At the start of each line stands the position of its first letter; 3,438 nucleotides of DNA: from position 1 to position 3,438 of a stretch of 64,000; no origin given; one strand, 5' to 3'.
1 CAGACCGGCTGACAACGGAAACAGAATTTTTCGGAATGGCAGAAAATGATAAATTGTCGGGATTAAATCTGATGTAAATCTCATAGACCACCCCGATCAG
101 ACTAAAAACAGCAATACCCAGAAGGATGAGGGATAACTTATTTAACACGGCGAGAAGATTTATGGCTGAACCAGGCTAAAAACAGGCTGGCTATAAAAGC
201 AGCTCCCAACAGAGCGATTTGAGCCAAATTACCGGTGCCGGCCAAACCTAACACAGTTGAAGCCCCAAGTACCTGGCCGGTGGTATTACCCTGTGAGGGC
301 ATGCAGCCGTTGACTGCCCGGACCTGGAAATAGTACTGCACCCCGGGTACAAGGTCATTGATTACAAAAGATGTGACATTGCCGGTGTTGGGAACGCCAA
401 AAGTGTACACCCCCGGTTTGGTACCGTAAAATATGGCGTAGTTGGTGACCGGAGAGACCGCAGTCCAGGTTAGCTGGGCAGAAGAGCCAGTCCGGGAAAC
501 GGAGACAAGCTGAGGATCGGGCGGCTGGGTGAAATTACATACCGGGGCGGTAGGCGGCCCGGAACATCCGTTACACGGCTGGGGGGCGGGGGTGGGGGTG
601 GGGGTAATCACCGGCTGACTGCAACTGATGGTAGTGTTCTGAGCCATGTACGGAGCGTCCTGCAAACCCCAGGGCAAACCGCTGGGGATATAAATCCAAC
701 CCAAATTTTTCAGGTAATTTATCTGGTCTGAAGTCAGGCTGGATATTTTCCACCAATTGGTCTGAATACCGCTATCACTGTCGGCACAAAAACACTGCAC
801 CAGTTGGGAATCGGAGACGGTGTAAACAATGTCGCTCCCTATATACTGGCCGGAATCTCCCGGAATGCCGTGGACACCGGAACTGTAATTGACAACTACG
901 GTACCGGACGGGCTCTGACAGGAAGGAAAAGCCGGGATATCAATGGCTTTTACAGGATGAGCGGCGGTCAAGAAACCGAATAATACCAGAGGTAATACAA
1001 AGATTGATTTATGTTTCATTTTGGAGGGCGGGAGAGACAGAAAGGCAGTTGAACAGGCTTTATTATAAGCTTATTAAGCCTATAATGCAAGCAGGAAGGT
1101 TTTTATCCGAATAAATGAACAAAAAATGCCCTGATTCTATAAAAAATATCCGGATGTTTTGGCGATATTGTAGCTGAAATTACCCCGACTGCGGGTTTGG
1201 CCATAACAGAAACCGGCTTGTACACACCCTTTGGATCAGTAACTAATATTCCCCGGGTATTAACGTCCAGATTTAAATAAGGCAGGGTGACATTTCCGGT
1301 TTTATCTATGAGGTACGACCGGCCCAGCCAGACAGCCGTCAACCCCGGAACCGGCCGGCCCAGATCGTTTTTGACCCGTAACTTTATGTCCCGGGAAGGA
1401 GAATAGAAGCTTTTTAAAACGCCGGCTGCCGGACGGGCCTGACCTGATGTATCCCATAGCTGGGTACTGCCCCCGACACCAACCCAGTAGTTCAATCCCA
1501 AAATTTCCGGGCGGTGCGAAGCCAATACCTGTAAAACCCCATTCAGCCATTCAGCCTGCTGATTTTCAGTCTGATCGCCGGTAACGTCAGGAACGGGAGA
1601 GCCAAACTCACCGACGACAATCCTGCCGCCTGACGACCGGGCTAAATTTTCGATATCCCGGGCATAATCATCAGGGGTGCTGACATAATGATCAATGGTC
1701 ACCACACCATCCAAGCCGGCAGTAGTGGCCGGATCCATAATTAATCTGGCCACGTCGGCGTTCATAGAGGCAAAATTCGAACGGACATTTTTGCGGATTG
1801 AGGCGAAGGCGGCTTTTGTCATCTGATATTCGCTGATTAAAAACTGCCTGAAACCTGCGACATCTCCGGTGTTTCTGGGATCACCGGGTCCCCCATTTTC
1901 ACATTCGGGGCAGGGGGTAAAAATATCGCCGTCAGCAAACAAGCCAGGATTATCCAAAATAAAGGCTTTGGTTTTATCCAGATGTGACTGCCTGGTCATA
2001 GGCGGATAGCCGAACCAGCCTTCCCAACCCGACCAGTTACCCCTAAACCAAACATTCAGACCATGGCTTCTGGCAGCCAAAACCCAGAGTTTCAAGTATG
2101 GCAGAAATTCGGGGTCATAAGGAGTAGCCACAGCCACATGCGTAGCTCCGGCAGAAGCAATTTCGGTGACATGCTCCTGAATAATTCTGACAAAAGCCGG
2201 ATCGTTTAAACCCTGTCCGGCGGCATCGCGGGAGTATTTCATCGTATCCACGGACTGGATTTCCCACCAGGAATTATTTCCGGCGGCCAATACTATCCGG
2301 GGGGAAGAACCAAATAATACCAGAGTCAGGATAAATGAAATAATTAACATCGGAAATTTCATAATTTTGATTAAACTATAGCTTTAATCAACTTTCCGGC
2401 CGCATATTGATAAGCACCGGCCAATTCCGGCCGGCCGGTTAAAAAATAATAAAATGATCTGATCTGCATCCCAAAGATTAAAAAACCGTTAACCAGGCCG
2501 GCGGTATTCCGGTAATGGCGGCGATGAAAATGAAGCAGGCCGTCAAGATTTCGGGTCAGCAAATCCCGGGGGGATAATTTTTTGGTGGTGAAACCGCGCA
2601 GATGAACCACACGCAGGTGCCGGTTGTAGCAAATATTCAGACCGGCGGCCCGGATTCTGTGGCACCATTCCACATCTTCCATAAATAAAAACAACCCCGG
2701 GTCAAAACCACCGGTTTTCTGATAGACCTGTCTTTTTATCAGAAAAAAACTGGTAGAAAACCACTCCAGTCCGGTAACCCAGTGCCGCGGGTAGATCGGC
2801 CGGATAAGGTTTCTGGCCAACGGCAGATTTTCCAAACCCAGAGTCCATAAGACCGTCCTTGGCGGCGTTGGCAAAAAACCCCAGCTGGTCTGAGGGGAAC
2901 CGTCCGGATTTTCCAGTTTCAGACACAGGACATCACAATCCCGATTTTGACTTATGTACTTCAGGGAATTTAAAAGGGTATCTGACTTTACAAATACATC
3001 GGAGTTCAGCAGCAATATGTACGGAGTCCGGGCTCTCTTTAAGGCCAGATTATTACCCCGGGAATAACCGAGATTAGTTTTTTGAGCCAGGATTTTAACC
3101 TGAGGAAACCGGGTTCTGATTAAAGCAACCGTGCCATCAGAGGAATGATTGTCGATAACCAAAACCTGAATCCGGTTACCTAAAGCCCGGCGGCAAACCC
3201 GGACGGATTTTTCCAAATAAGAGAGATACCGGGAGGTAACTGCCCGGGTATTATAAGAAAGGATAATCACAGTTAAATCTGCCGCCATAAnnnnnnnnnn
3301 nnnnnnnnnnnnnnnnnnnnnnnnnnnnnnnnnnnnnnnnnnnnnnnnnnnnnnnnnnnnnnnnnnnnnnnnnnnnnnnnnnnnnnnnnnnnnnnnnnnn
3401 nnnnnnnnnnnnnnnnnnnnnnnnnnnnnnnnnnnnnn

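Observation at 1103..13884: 12.7-kb co-directional surface-glycosylation locus pairing GT2 polyprenyl-P-sugar-synthase-like enzymes with GT-C (ArnT/PMT-like) transferases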

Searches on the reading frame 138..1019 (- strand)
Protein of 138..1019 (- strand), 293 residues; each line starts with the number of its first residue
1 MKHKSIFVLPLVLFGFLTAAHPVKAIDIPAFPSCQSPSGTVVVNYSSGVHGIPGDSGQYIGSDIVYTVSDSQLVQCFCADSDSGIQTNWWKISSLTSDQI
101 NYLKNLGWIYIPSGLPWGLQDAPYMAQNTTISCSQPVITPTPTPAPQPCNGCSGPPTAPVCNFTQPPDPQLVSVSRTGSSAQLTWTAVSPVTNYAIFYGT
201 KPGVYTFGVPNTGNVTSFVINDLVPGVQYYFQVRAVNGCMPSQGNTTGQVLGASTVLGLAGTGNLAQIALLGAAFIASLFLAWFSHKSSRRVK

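Call 3: search_protein_families(library=pfam, proteins=[window:138-1019:-], max_evalue=0.01)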
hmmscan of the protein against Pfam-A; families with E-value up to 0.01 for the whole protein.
window:138-1019:- (293 aa): 3 families
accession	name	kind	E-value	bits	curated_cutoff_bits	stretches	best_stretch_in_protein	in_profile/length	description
PF00041.27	fn3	-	7.8e-12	45.7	25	1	169-243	3-79/84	Fibronectin type III domain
PF16656.11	Pur_ac_phosph_N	-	3.3e-06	28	30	1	171-238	6-83/93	Purple acid Phosphatase, N-terminal domain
PF25814.1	fn3_SORL1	-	0.0051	17.3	27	1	164-237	1-73/90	SORL1-like, fn3 domain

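Call 5: search_protein_families(library=ncbifam, proteins=[window:138-1019:-], max_evalue=1)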
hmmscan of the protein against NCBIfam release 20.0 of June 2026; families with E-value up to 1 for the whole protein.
window:138-1019:- (293 aa): 0 families

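Call 91: search_protein_families(library=pfam, alignment_id=A8, max_evalue=1)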
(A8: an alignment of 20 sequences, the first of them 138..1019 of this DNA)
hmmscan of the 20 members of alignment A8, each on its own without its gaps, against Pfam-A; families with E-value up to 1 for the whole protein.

A. member 1, window:138-1019:- (293 aa): 5 families
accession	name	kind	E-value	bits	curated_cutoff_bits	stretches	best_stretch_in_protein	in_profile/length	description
PF00041.27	fn3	-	7.8e-12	45.7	25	1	169-243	3-79/84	Fibronectin type III domain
PF16656.11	Pur_ac_phosph_N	-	3.3e-06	28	30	1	171-238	6-83/93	Purple acid Phosphatase, N-terminal domain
PF25814.1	fn3_SORL1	-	0.0051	17.3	27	1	164-237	1-73/90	SORL1-like, fn3 domain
PF10179.15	NDNF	-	0.022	15.2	27.3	1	212-238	85-111/127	Neuron-derived neurotrophic factor, first Fn(III) domain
PF25059.1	FN3_DSCAM-DSCAML_C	-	0.029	15.1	39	1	190-238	19-67/89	DSCAM/DSCAML C-terminal Fn3-like domain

B. families by the number of members that match (of 20 scanned): 17 families
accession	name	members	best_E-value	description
PF00041.27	fn3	4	7.8e-12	Fibronectin type III domain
PF16656.11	Pur_ac_phosph_N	4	3.3e-06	Purple acid Phosphatase, N-terminal domain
PF10179.15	NDNF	4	0.0017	Neuron-derived neurotrophic factor, first Fn(III) domain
PF25059.1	FN3_DSCAM-DSCAML_C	3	0.029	DSCAM/DSCAML C-terminal Fn3-like domain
PF02369.22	Big_1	1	0.0029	Bacterial Ig-like domain (group 1)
PF25814.1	fn3_SORL1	1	0.0051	SORL1-like, fn3 domain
PF15055.12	DMAC1_Dmo2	1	0.0059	DMAC1/Dmo2-like domain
PF11384.13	DUF3188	1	0.014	Protein of unknown function (DUF3188)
PF13433.12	Peripla_BP_5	1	0.038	Periplasmic binding protein domain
PF13273.12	DUF4064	1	0.038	Protein of unknown function (DUF4064)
PF21605.3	CRLF2-like_D2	1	0.055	Cytokine receptor-like factor 2-like, D2 domain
PF07353.17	Uroplakin_II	1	0.08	Uroplakin II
PF04319.19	NifZ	1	0.14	NifZ domain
PF17310.7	DUF5357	1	0.14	Family of unknown function (DUF5357)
PF06112.16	Herpes_capsid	1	0.14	Gammaherpesvirus capsid protein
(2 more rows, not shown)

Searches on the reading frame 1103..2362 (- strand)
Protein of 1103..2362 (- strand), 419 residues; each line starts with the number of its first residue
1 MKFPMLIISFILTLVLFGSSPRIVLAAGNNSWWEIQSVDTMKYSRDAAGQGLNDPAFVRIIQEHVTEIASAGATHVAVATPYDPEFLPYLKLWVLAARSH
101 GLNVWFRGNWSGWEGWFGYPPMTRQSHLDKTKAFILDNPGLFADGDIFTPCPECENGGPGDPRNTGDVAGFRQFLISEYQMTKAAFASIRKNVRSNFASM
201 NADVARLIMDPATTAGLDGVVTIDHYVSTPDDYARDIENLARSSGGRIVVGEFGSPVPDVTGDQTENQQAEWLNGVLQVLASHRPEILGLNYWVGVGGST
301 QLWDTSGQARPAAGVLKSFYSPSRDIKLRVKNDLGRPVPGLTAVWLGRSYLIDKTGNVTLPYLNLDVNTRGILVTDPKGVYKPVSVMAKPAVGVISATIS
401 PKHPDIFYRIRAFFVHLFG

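Call 3: search_protein_families(library=pfam, proteins=[window:1103-2362:-], max_evalue=0.01)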
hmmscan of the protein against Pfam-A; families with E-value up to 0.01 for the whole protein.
window:1103-2362:- (419 aa): 0 families

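Call 5: search_protein_families(library=ncbifam, proteins=[window:1103-2362:-], max_evalue=1)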
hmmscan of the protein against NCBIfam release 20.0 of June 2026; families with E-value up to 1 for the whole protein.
window:1103-2362:- (419 aa): 0 families

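Call 6: search_protein_families(library=pfam, proteins=[window:1103-2362:-], max_evalue=10)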
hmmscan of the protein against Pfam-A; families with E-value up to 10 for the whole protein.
window:1103-2362:- (419 aa): 1 family
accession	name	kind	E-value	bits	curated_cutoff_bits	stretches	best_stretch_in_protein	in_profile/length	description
PF11828.13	DUF3348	-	0.031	14.4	25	1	162-208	111-157/246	Protein of unknown function (DUF3348)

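Call 44: find_homologous_proteins(query=window:1103-2362:-)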
Query window:1103-2362:- (419 aa): 2016 proteins with E <= 0.001 among 8000 candidates; the best 120 are listed.
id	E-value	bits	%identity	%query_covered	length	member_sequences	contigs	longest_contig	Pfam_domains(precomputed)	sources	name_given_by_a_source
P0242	7.2e-288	972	100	100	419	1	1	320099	-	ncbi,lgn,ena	-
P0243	4.0e-153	528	56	95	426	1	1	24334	-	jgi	jgi:hypothetical protein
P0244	8.1e-153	527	59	53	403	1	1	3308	-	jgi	jgi:uncharacterized protein YbbK (DUF523 family)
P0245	8.3e-144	498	52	99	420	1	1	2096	-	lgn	-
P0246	1.7e-142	493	49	100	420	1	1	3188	-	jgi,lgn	jgi:hypothetical protein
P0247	5.3e-142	492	49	99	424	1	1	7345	-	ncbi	-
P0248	1.2e-137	477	51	93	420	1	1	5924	-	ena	-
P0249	7.7e-134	465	49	99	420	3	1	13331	-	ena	-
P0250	3.2e-132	459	51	97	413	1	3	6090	PF13620.13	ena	-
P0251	6.8e-132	458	52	95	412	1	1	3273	PF13620.13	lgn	-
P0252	1.0e-131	458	51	96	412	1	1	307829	-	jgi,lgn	-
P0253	3.8e-130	453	51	98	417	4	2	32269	PF13620.13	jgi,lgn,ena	-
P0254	3.9e-130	453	57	81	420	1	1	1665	PF13715.13,PF13620.13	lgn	-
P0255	5.9e-130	452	50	98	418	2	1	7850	PF13620.13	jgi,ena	-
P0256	1.4e-129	451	51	92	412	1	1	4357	PF13715.13,PF13620.13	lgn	-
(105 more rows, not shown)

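Call 48: search_solved_structures(query=A3, max_evalue=10, show_alignments=2)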
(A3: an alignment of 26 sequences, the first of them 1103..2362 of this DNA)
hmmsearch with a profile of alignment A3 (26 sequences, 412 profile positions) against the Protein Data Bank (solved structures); distinct sequences matched with E-value up to 10: 6.
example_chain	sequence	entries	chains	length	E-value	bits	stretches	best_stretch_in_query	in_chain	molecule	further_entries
5xrw_C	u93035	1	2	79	0.21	13.5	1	205-268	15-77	FliY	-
4ovy_A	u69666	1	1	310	0.37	12.7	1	37-100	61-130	Haloacid dehalogenase domain protein hydrolase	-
3qd8_A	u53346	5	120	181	0.37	12.7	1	54-92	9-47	Probable bacterioferritin BfrB | Ferritin BfrB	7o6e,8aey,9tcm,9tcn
3oj5_A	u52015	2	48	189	0.43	12.5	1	54-92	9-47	Ferritin family protein | Probable bacterioferritin BfrB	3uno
2vg2_A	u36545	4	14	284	1.2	11.1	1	277-315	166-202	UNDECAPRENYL PYROPHOSPHATE SYNTHETASE | Decaprenyl diphosphate synthase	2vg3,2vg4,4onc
6ime_A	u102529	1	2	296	1.2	11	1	277-314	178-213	Decaprenyl diphosphate synthase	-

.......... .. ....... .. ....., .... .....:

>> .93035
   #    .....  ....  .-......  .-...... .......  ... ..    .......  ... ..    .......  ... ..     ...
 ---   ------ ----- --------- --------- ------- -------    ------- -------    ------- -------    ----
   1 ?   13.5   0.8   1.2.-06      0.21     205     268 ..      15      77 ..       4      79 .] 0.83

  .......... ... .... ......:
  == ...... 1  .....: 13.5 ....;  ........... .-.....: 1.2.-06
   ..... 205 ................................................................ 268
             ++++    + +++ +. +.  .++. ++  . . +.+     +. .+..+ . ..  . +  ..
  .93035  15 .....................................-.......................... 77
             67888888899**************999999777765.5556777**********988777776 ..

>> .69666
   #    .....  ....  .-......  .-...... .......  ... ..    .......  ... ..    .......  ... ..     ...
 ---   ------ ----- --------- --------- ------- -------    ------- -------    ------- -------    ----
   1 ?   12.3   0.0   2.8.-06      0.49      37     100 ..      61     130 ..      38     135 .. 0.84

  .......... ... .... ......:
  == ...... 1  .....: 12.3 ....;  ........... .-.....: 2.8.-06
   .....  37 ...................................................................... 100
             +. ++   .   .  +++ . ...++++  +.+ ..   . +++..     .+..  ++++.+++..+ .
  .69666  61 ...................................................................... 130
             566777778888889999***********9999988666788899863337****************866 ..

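Call 49: search_protein_families(library=pfam, alignment_id=A3, max_evalue=1)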
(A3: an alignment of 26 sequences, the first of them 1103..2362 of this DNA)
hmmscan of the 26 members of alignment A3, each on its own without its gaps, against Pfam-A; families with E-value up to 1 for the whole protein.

A. member 1, window:1103-2362:- (419 aa): 1 family
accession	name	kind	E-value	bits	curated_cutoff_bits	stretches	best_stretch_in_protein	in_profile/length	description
PF11828.13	DUF3348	-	0.031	14.4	25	1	162-208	111-157/246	Protein of unknown function (DUF3348)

B. families by the number of members that match (of 26 scanned): 24 families
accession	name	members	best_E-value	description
PF13620.12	CarboxypepD_reg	19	7.7e-09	Carboxypeptidase regulatory-like domain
PF13715.12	CarbopepD_reg_2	15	8.9e-08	CarboxypepD_reg-like domain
PF15976.11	CooC_C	10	0.0013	CS1-pili formation C-terminal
PF04463.17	2-thiour_desulf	3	0.14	2-thiouracil desulfurase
PF16371.11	MetallophosN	2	0.0076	N terminal of Calcineurin-like phosphoesterase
PF11790.14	Glyco_hydro_cc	2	0.014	Glycosyl hydrolase catalytic core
PF20598.4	DUF6795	2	0.042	Domain of unknown function (DUF6795)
PF24065.1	REV3_N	2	0.16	DNA polymerase zeta catalytic subunit, N-terminal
PF12985.13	DUF3869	1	0.015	Domain of unknown function (DUF3869)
PF11828.13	DUF3348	1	0.031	Protein of unknown function (DUF3348)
PF06739.17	SBBP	1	0.04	Beta-propeller repeat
PF14427.12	Pput2613-deam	1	0.041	Pput_2613-like deaminase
PF05151.17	PsbM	1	0.048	Photosystem II reaction centre M protein (PsbM)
PF01094.35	ANF_receptor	1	0.084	Receptor family ligand binding region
PF18079.6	AglB_L1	1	0.088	Archaeal glycosylation protein B long peripheral domain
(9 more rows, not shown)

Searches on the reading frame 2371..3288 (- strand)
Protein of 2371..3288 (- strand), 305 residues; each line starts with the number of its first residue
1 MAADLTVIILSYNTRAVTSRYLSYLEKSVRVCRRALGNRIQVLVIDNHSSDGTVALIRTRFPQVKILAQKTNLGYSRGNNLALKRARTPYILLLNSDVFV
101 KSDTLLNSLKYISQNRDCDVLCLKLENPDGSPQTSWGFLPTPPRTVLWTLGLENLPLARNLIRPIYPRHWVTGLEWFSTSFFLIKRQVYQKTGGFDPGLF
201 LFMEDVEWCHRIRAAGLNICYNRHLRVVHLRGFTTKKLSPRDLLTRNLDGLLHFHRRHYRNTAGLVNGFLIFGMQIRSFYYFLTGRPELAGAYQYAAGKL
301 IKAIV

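Call 3: search_protein_families(library=pfam, proteins=[window:2371-3288:-], max_evalue=0.01)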
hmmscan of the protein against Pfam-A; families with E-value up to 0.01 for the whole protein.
window:2371-3288:- (305 aa): 5 families
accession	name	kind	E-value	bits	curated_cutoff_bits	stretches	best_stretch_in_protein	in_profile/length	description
PF00535.33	Glycos_transf_2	-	4.4e-18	66.2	23.3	1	6-136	1-127/168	Glycosyl transferase family 2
PF13641.12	Glyco_tranf_2_3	-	2e-12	48.1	27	1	5-234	3-216/230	Glycosyltransferase like family 2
PF10111.15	Glyco_tranf_2_2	-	1.6e-08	34.8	27.3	1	23-113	13-112/276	Glycosyltransferase like family 2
PF02709.20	Glyco_transf_7C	-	0.0013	18.8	23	0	180-223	22-66/78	N-terminal domain of galactosyltransferase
PF13506.12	Glyco_transf_21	-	0.0069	16.3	21.7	0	82-114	25-57/174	Glycosyl transferase family 21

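Call 5: search_protein_families(library=ncbifam, proteins=[window:2371-3288:-], max_evalue=1)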
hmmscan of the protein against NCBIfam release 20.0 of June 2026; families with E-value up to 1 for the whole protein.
window:2371-3288:- (305 aa): 18 families
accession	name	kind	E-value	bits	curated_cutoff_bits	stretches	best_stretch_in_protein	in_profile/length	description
TIGR01556.1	rhamnosyltran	subfamily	1.8e-11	43.7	200.55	2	180-235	151-206/281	rhamnosyltransferase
TIGR04283.1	glyco_like_mftF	equivalog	2.6e-10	40.3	182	2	28-123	17-107/221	TIGR04283 family arsenosugar biosynthesis glycosyltransferase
TIGR03965.1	mycofact_glyco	equivalog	3.5e-10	39.3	280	2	178-229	230-280/467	mycofactocin biosynthesis glycosyltransferase MftF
NF041875.1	EPS_EpsD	equivalog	4.9e-10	39.3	370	1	6-229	2-206/325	exopolysaccharide biosynthesis glycosyltransferase EpsD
NF038302.1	EPS_HpsE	equivalog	3.7e-07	29.4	300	1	4-115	2-114/307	hormogonium polysaccharide biosynthesis glycosyltransferase HpsE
TIGR04195.1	S_glycosyl_SunS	equivalog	2.4e-06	26.7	350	1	14-103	56-147/421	SunS family peptide S-glycosyltransferase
NF047683.1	TeichurnBiosyTuaG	equivalog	6.4e-06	26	400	1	6-115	9-114/252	teichuronic acid biosynthesis protein TuaG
NF050819.1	PolSacchBiosHfsG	equivalog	1.4e-05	24.4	500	1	41-120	40-124/302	polysaccharide biosynthesis protein HfsG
NF007482.0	PRK10073.1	equivalog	3.1e-05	23.1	423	1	4-121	7-118/334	glycosyltransferase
TIGR03111.1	glyc2_xrt_Gpos1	hypoth_equivalog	3.2e-05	22.9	363.95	1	5-120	51-164/439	TIGR03111 family XrtG-associated glycosyltransferase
TIGR04440.1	glyco_TIGR04440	domain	6.1e-05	22.9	70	1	5-120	2-114/215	TIGR00180 family glycosyltransferase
TIGR03937.1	PgaC_IcaA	equivalog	0.00071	18.6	422.3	1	38-114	73-152/407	poly-beta-1,6-N-acetyl-D-glucosamine synthase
NF038299.1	EPS_HpsN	equivalog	0.0032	16.5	425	1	204-260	195-248/317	hormogonium polysaccharide biosynthesis glycosyltransferase HpsN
NF050113.1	gal_furan_GlfT1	equivalog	0.021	14.1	330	1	17-118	6-110/290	galactofuranosyltransferase GlfT1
NF045692.1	OglycostaseCruG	equivalog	0.031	13.2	600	0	181-233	207-259/386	2'-O-glycosyltransferase CruG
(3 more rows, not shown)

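Call 24: search_solved_structures(query=window:2371-3288:-, max_evalue=1)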
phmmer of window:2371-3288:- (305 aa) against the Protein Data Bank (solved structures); distinct sequences matched with E-value up to 1: 17.
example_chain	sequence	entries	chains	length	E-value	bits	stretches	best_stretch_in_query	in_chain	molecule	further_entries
5tze_C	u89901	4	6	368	6.8e-08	35.6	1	7-147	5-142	Glycosyl transferase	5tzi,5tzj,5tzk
5tz8_A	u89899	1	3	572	1.5e-07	34.5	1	7-147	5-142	Glycosyl transferase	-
7msk_A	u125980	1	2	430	3.7e-05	26.6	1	16-102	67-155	Glyco_trans_2-like domain-containing protein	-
6p61_A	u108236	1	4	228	0.00022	24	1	39-122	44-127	Glycosyltransferase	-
7msp_A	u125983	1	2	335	0.00024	23.9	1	14-100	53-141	SPbeta prophage-derived glycosyltransferase SunS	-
3bcv_A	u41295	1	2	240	0.0003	23.6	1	23-124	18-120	Putative glycosyltransferase protein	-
7msn_A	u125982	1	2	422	0.00034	23.4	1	14-100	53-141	SPbeta prophage-derived glycosyltransferase SunS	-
2z87_A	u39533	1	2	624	0.0006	22.6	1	35-122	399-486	Chondroitin synthase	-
2z86_A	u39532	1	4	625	0.00061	22.6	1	35-122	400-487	Chondroitin synthase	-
6yv7_B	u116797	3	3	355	0.0017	21.1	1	37-125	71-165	Glycosyl transferase, family 2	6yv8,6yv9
6yv7_A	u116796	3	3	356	0.0017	21.1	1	37-125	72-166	Glycosyl transferase, family 2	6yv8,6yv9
9omj_A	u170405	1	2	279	0.043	16.5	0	36-105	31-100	Glycosyltransferase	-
9omh_A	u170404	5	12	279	0.052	16.2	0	36-105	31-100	Glycosyltransferase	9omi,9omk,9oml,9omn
9omm_A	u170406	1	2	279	0.057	16.1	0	36-105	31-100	Glycosyltransferase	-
6h1j_A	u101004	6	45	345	0.25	14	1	39-119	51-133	Probable ss-1,3-N-acetylglucosaminyltransferase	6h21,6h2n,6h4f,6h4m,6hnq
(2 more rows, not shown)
